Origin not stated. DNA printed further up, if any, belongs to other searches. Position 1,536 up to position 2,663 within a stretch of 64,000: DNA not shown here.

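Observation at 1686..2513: Phage-encoded FolD alongside ThyX, NrdD/NrdG and dUTPase. A self-contained route for dTMP supply under anaerobiosis.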

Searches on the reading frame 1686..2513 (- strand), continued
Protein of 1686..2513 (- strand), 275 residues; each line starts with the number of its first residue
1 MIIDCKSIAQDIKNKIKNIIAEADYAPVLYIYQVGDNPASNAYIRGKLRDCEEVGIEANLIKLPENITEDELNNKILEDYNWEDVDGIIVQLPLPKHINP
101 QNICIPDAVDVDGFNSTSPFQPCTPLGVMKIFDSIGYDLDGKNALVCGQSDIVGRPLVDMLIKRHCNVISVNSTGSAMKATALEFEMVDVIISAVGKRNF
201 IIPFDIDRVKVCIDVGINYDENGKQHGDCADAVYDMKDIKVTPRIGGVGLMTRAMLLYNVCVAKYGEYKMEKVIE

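Call 20: list_cluster_members(proteins=[P0058, P0097, P0074, P0042, L002:12909-14540:+, L002:12569-12853:+])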
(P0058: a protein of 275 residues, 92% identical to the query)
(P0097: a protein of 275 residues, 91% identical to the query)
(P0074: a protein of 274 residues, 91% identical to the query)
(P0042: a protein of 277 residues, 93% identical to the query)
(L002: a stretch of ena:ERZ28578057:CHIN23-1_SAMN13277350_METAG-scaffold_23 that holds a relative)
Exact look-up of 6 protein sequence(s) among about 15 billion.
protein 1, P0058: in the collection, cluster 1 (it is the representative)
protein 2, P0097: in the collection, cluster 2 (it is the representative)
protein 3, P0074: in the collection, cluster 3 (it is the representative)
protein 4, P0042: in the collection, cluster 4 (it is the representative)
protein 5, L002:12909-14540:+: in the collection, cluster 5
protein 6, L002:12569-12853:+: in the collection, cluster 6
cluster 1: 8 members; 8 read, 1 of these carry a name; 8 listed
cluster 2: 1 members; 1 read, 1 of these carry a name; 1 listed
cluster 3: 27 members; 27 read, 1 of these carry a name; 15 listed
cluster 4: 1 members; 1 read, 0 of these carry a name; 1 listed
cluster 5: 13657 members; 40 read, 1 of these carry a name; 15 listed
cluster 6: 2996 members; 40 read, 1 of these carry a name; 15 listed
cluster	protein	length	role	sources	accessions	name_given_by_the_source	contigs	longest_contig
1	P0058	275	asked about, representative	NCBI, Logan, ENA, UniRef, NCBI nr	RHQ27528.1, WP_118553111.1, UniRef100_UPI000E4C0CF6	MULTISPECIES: bifunctional 5,10-methylenetetrahydrofolate ... | bifunctional 5,10-methylenetetrahydrofolate dehydrogenase/5,10-methenyltetrahydrofolate ...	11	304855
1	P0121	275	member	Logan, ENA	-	-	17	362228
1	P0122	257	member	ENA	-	-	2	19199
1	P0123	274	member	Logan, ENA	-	-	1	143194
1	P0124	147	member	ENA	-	-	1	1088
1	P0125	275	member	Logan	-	-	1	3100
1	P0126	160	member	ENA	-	-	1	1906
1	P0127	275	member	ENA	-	-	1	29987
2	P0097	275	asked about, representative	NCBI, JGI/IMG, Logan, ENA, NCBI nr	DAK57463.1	methylenetetrahydrofolate dehydrogenase (NADP+)/methenyltetrahydrofolate cyclohydrolase | MAG TPA: 5,10-methylene-tetrahydropholate dehydrogenase [Caudoviricetes sp.]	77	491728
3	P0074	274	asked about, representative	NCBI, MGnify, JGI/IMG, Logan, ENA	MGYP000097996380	FL=1 | methylenetetrahydrofolate dehydrogenase (NADP+)/methenyltetrahydrofolate cyclohydrolase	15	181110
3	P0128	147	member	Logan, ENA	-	-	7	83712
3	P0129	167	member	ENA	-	-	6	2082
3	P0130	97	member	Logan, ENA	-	-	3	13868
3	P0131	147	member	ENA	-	-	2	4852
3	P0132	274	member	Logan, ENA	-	-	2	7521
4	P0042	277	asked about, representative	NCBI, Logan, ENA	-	-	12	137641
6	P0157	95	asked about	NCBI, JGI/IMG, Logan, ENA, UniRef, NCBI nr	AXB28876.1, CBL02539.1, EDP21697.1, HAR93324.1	MAG: co-chaperone GroES [Faecalibacterium prausnitzii] | chaperonin GroES | Co-chaperonin GroES n=4 Tax=Faecalibacterium TaxID=216851 RepID=A0A2A7AXE8_9FIRM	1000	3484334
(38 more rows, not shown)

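Call 32: search_protein_representatives(protein=window:1686-2513:-)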
Query: 275 residues. Proteins with E-value up to 0.001 (for the whole library): 13367; up to 1e-10: 6758; up to 1e-30: 571. The best 150 are listed.
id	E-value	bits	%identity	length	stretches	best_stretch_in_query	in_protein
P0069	8.4e-165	562.9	90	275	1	1-275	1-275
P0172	9.4e-99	346.3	87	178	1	1-178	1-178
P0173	5.1e-84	298.0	81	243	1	109-275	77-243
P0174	1.7e-77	276.6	61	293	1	1-260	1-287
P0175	2.6e-62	226.8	49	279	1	1-266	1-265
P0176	7.2e-59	215.5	50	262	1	2-261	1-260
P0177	1.3e-56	208.1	45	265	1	2-262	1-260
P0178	9.6e-56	205.2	43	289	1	5-261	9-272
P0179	7.2e-55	202.4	50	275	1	1-262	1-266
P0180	2.6e-54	200.6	48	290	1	3-261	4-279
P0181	3.6e-54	200.1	46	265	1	1-262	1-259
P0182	9.8e-54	198.7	42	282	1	3-264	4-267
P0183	1.8e-53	197.8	45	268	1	3-264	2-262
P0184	8.7e-53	195.5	42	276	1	2-268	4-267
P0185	9.9e-53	195.4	89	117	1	1-105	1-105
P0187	3.1e-51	190.5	48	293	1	3-260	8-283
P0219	1.7e-44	168.3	39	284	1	1-262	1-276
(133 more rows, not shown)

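Call 34: list_cluster_members(proteins=[P0174, P0175, P0176, P0177, P0178, P0179, P0180, P0181, P0182, P0183])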
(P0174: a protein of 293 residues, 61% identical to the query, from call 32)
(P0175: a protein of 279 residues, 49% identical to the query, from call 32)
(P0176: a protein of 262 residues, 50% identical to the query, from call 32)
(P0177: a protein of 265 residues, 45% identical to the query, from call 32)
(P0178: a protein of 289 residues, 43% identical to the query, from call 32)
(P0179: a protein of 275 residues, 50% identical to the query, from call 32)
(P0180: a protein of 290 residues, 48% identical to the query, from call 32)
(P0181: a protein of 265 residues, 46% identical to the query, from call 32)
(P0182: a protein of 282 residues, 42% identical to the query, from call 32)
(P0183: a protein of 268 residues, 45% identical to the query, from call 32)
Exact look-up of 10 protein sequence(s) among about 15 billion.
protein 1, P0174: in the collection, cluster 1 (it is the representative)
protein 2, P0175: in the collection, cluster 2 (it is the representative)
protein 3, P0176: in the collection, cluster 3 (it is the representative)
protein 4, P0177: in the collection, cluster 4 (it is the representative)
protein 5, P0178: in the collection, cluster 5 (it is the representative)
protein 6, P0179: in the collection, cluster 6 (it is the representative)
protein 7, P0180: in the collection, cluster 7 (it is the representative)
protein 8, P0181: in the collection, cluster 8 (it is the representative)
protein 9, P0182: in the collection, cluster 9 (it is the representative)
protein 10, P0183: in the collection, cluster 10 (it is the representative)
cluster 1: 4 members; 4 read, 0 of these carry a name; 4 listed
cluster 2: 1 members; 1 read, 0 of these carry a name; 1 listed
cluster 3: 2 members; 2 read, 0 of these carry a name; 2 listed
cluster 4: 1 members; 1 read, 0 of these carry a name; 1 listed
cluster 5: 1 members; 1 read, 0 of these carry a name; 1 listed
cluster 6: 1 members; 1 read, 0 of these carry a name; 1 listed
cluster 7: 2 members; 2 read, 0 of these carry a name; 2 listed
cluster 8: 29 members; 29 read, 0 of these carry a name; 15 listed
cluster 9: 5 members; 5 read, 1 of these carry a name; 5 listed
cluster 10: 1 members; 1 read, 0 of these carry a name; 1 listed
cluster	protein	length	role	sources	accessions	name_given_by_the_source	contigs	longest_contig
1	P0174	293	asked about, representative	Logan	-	-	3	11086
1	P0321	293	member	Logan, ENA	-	-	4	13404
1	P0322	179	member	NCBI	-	-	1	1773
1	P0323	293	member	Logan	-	-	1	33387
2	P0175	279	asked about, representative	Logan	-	-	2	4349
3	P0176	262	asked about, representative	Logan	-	-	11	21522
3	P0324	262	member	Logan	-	-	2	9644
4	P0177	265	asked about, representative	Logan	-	-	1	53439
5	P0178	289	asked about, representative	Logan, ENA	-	-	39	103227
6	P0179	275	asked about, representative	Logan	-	-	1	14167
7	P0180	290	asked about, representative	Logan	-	-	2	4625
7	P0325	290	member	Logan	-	-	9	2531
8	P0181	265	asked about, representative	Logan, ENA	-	-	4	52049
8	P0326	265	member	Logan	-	-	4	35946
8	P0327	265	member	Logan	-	-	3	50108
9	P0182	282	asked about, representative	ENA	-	-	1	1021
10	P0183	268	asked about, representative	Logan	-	-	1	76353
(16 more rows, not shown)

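Call 36: find_encoding_contigs(protein=P0174, flank=8000, max_places=2)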
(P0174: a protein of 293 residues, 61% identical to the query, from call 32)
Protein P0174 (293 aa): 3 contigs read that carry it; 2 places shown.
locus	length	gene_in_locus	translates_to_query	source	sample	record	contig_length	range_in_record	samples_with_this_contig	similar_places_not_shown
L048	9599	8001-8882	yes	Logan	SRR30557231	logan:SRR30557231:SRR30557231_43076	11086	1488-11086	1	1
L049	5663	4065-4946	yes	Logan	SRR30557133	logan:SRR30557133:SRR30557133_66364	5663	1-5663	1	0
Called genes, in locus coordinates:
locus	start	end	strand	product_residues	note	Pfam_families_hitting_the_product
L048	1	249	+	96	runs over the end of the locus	-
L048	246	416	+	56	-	-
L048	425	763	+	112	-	-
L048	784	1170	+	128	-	PF25682:Phage_VG64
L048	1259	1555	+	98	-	-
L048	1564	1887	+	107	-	-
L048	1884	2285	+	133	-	-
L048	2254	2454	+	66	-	-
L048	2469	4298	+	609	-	PF05175:MTS (weak), PF13708:DUF4942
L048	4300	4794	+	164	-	PF01661:Macro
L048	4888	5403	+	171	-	-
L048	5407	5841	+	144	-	-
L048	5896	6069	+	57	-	-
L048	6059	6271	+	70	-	-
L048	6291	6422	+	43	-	-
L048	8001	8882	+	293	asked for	PF00763:THF_DHG_CYH, PF02882:THF_DHG_CYH_C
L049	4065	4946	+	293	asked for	PF00763:THF_DHG_CYH, PF02882:THF_DHG_CYH_C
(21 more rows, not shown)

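Call 37: find_encoding_contigs(protein=P0181, flank=8000, max_places=2)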
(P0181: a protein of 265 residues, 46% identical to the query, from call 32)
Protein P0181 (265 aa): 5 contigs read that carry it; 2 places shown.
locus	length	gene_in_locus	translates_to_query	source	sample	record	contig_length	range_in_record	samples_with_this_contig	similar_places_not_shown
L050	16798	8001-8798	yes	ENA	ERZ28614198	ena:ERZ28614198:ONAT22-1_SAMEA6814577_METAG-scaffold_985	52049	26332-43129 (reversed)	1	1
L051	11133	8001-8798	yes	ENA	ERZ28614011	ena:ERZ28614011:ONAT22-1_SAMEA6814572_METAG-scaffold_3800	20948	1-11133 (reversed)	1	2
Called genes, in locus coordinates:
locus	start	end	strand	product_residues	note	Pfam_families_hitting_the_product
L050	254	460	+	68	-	-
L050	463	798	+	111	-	-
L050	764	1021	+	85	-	-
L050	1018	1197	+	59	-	-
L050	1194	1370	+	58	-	-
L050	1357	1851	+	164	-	PF05565:Sipho_Gp157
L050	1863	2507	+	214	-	PF04404:ERF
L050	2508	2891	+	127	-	PF00436:SSB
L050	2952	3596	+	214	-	PF16784:HNHc_6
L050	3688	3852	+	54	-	PF13384:HTH_23 (faint), PF13542:HTH_Tnp_ISL3 (faint), PF12728:HTH_17, PF00376:MerR (weak)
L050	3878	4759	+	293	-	PF09524:Phg_2220_C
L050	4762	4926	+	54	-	-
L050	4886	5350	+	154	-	-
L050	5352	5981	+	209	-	-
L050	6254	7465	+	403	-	PF00772:DnaB, PF03796:DnaB_C, PF06745:ATPase (weak), PF13481:AAA_25 (weak)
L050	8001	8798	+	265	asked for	PF00763:THF_DHG_CYH, PF02882:THF_DHG_CYH_C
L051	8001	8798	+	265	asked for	PF00763:THF_DHG_CYH, PF02882:THF_DHG_CYH_C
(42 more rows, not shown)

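Call 38: find_encoding_contigs(protein=P0178, flank=8000, max_places=2)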
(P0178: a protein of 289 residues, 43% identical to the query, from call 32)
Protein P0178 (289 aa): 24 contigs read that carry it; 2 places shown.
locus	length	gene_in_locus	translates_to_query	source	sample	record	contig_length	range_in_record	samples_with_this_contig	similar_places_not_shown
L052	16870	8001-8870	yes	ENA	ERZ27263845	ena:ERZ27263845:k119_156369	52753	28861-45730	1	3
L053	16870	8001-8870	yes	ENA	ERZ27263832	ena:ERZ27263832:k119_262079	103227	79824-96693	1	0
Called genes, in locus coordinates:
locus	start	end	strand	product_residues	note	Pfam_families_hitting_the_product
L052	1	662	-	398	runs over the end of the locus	PF27290:YonD_N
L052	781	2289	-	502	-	-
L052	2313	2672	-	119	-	PF10881:DUF2726 (weak)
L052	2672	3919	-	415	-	-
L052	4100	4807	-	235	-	PF01541:GIY-YIG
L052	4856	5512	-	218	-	-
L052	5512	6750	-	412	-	PF27269:YonG_N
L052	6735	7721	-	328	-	-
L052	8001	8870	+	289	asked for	PF00763:THF_DHG_CYH, PF02882:THF_DHG_CYH_C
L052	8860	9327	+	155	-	-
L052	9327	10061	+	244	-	PF00149:Metallophos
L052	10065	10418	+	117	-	-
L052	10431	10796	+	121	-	-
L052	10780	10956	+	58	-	-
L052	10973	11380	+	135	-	-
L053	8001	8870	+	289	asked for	PF00763:THF_DHG_CYH, PF02882:THF_DHG_CYH_C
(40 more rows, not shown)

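Call 41: search_solved_structures(query=window:1686-2513:-, show_alignments=3, max_evalue=1e-37)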
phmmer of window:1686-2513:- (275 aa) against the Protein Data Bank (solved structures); distinct sequences matched with E-value up to 1e-37: 2.
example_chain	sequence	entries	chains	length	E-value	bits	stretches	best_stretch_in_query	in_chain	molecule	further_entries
3p2o_A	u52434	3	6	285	5.4e-41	143.7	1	3-261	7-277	Bifunctional protein folD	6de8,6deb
3l07_A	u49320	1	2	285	4.7e-40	140.6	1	2-260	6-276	Bifunctional protein folD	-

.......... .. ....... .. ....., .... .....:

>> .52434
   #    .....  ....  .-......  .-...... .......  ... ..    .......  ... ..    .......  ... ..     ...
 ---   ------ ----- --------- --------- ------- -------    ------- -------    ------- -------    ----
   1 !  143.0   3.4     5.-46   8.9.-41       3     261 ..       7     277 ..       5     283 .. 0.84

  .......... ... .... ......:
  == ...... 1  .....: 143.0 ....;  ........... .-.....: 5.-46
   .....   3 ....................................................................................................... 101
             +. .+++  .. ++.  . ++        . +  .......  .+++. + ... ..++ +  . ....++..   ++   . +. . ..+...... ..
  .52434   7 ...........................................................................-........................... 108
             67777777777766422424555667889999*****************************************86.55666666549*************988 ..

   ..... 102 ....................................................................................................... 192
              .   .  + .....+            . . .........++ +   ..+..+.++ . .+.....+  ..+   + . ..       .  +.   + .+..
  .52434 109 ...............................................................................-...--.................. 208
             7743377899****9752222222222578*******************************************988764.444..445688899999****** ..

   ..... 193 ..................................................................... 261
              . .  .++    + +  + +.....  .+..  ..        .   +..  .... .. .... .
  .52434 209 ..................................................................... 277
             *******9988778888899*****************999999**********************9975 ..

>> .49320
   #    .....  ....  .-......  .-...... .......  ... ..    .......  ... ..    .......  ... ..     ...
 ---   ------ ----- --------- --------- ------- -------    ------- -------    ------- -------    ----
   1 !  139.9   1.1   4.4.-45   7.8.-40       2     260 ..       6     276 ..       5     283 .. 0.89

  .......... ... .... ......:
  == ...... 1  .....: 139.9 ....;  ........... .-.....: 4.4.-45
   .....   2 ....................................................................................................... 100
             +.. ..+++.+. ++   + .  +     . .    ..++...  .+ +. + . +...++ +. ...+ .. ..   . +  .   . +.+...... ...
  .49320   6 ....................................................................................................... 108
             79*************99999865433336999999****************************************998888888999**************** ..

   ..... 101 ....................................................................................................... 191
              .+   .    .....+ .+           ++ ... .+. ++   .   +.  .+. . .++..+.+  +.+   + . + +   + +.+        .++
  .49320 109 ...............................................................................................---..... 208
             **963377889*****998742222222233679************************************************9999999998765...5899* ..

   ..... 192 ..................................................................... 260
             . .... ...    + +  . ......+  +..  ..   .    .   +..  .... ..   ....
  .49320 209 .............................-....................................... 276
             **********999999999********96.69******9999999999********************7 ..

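Call 53: predict_structure(alignment_id=A2)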
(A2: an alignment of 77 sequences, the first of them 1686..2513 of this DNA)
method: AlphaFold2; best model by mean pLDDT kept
length: 275 residues; sequences in the alignment: 77
mean_pLDDT: 93.4   pTM: 0.92
mean pLDDT of the five models: 93.4, 93.2, 92.9, 92.8, 92.3
residues with pLDDT >= 90: 233; 70-90: 30; 50-70: 12; < 50: 0
segments of 3 or more residues with pLDDT < 50: none
pLDDT, mean of each block of 10 residues (from residue 1): 97 98 96 95 97 98 98 95 92 96 96 95 98 98 95 95 97 67 75 93 85 93 91 94 96 98 96 85
secondary structure, 60 per line:
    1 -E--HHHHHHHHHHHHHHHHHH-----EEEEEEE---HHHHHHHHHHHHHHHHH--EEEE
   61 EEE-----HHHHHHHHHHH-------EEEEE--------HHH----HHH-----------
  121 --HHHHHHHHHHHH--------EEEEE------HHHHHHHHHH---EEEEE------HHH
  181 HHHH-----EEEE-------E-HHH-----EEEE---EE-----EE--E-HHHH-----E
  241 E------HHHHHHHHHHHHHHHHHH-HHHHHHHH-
elements in order: H5-22 E28-34 H38-54 E57-63 H69-79 E87-91 H123-134 E143-147 H154-163 E167-171 H178-184 E190-193 E211-214 H231-234 H248-265 H267-274

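Call 55: get_annotated_region(hit=H4, flank=10000)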
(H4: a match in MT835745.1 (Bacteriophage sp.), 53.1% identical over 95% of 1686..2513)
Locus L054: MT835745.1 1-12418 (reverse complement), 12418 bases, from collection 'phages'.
description: UNVERIFIED: Bacteriophage sp. clone scaffold_586 genomic sequence.
organism: Bacteriophage sp. (NCBI taxid 38018)
taxonomy: Viruses
host: -; source: human fecal samples; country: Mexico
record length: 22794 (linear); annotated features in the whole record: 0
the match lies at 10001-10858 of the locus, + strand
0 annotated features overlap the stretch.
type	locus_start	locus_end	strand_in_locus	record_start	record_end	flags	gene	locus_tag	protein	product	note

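Call 56: find_related_loci(query=A2, collection=viral_contigs, flank=10000)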
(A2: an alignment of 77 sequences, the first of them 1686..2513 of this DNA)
Query A2 (275 aa) in viral_contigs; peptide patterns used: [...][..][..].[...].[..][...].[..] (x = any residue, [..] = any of these).
596 stretches matched a pattern (row limit reached: there are more); 578 encode a relative of the query (tblastn E <= 1e-3); the best 80 are kept; 80 distinct loci.
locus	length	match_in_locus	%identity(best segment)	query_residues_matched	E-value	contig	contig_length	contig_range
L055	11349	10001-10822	93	1-274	3e-173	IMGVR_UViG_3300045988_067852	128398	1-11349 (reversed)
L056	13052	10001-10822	94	1-274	3e-173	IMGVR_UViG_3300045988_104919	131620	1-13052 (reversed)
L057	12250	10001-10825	93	1-275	2e-173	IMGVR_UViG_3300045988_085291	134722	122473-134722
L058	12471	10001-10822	93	1-274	9e-172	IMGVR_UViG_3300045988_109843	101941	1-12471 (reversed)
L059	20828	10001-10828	93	1-274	2e-170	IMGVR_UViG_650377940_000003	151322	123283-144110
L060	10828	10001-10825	92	1-275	2e-169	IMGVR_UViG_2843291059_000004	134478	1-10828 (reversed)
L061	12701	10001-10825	92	1-275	5e-169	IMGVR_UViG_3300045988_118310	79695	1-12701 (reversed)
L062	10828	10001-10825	91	1-275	5e-168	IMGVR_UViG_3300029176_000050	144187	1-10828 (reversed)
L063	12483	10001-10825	91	1-275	3e-168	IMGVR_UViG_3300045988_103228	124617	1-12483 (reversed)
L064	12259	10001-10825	91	1-275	3e-168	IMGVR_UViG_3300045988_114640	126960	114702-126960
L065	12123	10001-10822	90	1-274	8e-168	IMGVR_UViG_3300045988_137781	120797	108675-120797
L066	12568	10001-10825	91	1-275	9e-168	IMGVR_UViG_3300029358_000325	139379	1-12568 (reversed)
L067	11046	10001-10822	92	1-274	2e-167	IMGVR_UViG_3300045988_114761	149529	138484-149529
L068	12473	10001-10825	91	1-275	1e-167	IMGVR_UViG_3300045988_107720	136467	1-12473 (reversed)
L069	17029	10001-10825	90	1-275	2e-167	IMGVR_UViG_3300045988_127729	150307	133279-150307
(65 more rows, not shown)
